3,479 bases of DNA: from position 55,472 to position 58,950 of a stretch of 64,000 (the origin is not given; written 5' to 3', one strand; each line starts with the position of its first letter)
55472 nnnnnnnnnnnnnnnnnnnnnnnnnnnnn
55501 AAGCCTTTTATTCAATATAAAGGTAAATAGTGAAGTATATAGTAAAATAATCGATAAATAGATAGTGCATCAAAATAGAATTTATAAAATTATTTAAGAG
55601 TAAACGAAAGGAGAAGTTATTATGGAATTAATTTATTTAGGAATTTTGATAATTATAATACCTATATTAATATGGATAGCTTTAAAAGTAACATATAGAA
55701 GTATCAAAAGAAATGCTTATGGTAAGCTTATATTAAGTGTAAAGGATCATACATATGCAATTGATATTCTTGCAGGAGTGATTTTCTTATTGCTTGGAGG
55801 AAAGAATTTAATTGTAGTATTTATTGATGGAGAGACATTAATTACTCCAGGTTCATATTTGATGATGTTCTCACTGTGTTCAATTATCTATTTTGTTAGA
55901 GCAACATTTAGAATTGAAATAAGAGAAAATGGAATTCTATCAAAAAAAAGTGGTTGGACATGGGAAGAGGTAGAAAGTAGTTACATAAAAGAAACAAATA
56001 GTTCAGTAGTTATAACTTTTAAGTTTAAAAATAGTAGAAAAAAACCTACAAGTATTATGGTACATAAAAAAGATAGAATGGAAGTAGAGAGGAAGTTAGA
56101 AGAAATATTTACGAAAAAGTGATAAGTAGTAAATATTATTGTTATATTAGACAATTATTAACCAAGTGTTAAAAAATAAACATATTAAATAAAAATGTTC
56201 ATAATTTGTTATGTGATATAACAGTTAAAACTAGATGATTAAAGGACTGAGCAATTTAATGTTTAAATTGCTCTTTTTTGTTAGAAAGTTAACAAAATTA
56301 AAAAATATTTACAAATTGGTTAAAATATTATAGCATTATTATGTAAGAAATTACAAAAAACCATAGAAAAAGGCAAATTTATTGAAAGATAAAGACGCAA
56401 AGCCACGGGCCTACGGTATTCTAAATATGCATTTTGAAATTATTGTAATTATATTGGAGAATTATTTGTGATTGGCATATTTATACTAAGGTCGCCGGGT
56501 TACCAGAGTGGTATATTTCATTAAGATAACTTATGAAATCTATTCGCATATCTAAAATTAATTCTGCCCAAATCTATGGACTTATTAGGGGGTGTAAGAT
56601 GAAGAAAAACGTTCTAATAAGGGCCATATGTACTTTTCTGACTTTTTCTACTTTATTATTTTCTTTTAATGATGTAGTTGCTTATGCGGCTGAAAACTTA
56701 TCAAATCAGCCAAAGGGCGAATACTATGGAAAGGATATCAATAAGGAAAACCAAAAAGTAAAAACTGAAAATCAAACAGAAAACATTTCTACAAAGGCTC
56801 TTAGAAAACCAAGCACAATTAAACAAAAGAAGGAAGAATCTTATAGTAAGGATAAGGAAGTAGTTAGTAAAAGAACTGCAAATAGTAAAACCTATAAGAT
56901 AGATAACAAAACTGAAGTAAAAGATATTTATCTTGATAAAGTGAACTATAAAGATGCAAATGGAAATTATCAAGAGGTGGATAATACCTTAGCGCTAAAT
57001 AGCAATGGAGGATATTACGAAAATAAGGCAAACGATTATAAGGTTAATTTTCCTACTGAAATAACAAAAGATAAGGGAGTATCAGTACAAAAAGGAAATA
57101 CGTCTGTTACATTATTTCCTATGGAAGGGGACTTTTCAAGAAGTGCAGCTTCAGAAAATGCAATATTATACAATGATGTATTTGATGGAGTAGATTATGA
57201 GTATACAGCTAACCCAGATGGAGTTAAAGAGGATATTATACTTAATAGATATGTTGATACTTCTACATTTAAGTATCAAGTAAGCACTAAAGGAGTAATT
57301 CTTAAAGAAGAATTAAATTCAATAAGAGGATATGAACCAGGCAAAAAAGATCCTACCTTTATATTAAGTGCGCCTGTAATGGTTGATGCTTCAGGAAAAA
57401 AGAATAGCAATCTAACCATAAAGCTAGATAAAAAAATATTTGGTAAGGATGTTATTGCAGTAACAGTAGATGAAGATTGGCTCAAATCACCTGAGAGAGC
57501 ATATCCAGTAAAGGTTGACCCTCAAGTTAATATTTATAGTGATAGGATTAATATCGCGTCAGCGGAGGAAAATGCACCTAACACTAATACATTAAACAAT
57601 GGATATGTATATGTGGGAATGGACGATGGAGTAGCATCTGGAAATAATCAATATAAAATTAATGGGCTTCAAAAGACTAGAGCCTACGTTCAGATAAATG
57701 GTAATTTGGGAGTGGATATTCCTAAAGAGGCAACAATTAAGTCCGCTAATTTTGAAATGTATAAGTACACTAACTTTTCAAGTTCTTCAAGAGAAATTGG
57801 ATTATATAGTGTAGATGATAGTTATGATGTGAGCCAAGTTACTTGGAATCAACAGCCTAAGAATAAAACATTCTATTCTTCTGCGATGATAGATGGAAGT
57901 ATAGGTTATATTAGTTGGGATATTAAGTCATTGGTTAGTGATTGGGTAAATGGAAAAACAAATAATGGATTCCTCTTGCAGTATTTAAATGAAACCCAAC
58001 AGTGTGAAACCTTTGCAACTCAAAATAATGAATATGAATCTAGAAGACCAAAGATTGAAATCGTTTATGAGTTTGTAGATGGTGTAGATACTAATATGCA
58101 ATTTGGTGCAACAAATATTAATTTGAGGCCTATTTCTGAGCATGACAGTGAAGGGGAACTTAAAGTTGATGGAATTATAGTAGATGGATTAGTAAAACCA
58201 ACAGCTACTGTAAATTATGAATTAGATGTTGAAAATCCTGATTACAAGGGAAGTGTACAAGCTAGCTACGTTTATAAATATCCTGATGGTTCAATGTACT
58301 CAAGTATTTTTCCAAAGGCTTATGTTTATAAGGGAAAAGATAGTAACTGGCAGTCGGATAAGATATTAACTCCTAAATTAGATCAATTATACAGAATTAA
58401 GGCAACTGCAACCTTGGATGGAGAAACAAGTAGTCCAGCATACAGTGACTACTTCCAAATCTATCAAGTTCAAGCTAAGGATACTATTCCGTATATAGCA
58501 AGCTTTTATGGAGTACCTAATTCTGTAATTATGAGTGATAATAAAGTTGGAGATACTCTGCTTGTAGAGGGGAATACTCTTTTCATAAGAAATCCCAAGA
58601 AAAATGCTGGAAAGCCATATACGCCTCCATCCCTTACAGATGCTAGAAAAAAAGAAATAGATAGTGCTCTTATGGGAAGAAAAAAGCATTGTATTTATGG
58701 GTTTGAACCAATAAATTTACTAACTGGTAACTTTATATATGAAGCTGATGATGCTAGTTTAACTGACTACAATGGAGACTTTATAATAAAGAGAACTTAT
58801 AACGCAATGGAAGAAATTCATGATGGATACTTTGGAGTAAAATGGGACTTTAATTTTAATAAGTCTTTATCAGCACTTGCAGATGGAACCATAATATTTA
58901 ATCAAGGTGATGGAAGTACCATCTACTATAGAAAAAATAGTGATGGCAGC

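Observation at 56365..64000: c-di-GMP-I riboswitch in front of a giant Rhs polymorphic-toxin gene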

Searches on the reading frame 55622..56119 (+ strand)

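Call 58: search_protein_families(library=pfam, proteins=[window:55622-56119:+], max_evalue=0.001)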
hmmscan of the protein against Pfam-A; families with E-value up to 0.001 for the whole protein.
window:55622-56119:+ (166 aa): 1 family
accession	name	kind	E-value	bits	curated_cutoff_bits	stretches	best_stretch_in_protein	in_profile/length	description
PF18923.6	DUF5673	-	1.1e-05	25.8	26.7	1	98-157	3-59/66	Domain of unknown function (DUF5673)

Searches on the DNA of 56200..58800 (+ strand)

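Call 22: search_rna_families(sources=[L001, L002, L003, L005, L006, L007, L009, L010], threshold=gathering, show_alignments=6)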
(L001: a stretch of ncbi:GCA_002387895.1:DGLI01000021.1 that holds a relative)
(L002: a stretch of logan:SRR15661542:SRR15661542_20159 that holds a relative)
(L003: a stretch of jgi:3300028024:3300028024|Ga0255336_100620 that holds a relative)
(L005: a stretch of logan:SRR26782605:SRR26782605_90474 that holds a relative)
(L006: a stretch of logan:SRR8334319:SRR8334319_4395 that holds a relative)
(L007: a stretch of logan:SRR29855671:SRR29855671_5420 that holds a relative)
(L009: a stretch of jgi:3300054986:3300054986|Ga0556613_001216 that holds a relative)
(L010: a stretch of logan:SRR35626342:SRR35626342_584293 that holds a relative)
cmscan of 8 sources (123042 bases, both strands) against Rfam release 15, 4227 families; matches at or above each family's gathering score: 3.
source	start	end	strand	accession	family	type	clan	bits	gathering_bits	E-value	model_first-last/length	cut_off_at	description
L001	9822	9909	+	RF01051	c-di-GMP-I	Cis-reg; riboswitch;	CL00126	91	35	1.6e-16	1-87/87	no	c-di-GMP-I riboswitch aptamer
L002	1331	1416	+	RF01051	c-di-GMP-I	Cis-reg; riboswitch;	CL00126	89.8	35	3.2e-16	1-87/87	no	c-di-GMP-I riboswitch aptamer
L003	7138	7223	+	RF03167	c-di-GMP-I-GGC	Cis-reg; riboswitch;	CL00126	64.9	59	8.8e-13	1-80/80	no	c-di-GMP-I-GGC riboswitch aptamer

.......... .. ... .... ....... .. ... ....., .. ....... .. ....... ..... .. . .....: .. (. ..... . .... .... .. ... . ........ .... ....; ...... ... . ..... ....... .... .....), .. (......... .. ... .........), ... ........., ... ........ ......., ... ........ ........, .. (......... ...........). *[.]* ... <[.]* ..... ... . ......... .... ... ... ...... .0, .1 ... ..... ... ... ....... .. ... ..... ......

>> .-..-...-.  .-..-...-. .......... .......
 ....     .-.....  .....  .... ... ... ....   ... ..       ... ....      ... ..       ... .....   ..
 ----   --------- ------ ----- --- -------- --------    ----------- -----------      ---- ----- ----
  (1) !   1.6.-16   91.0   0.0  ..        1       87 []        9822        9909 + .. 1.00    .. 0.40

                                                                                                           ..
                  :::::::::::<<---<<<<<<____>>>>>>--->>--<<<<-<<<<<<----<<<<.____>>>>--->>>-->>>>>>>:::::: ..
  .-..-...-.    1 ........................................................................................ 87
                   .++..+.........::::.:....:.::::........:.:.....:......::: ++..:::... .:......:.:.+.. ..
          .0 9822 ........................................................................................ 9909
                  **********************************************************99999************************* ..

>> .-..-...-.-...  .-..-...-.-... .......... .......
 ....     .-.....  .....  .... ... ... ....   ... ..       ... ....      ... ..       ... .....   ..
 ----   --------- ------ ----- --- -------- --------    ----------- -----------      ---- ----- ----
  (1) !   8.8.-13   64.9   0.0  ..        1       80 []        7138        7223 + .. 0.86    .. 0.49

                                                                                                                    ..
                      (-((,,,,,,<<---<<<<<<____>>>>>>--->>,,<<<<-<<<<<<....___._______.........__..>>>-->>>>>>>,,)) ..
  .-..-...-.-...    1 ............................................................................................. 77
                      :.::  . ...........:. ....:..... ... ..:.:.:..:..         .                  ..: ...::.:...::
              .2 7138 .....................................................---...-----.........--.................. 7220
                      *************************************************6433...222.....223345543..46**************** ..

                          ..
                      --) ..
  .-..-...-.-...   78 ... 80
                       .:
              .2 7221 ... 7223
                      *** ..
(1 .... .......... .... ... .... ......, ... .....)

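Call 30: search_rna_families(sources=[L011, L012, L013, L014, L015, L016, L017], threshold=gathering, show_alignments=8)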
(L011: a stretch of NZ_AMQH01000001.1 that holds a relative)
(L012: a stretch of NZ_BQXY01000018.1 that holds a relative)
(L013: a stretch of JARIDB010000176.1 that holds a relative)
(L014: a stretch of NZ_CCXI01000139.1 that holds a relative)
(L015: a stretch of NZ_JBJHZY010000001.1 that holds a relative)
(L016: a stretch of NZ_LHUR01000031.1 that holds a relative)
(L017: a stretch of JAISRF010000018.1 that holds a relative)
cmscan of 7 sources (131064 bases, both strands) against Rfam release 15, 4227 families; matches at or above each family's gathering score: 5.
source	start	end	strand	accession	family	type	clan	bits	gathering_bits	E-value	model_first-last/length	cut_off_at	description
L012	9822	9909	+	RF01051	c-di-GMP-I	Cis-reg; riboswitch;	CL00126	91.1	35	1.6e-16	1-87/87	no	c-di-GMP-I riboswitch aptamer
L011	9822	9909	+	RF01051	c-di-GMP-I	Cis-reg; riboswitch;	CL00126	91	35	1.7e-16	1-87/87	no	c-di-GMP-I riboswitch aptamer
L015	9847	9931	+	RF01051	c-di-GMP-I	Cis-reg; riboswitch;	CL00126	88.3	35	7.7e-16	1-87/87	no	c-di-GMP-I riboswitch aptamer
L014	9726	9808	+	RF01051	c-di-GMP-I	Cis-reg; riboswitch;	CL00126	84.3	35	7.4e-15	1-87/87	no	c-di-GMP-I riboswitch aptamer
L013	9771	9855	+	RF01051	c-di-GMP-I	Cis-reg; riboswitch;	CL00126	83.2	35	1.4e-14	1-87/87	no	c-di-GMP-I riboswitch aptamer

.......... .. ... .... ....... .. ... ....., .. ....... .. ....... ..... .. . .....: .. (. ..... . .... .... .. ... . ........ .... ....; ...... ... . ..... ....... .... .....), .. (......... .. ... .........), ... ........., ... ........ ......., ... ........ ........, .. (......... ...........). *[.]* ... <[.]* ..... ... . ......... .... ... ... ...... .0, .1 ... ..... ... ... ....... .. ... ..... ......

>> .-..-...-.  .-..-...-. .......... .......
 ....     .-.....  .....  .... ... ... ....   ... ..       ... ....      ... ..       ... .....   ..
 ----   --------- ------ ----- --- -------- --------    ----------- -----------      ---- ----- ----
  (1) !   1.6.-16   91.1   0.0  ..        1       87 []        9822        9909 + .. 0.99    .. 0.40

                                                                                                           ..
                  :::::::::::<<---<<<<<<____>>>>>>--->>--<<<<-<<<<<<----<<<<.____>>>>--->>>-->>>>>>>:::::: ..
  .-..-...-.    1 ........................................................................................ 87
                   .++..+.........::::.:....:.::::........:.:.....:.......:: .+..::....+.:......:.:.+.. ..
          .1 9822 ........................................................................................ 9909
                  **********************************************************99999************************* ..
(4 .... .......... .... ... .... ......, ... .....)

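Call 71: search_rna_families(source=window, start=56200, end=56700, threshold=evalue, max_evalue=1)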
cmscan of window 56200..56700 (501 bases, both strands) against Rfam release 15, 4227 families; matches with E-value up to 1: 1.
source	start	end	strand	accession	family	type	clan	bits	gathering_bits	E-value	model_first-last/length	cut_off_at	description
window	56362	56507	+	RF01051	c-di-GMP-I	Cis-reg; riboswitch;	CL00126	74.5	35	7e-15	1-87/87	no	c-di-GMP-I riboswitch aptamer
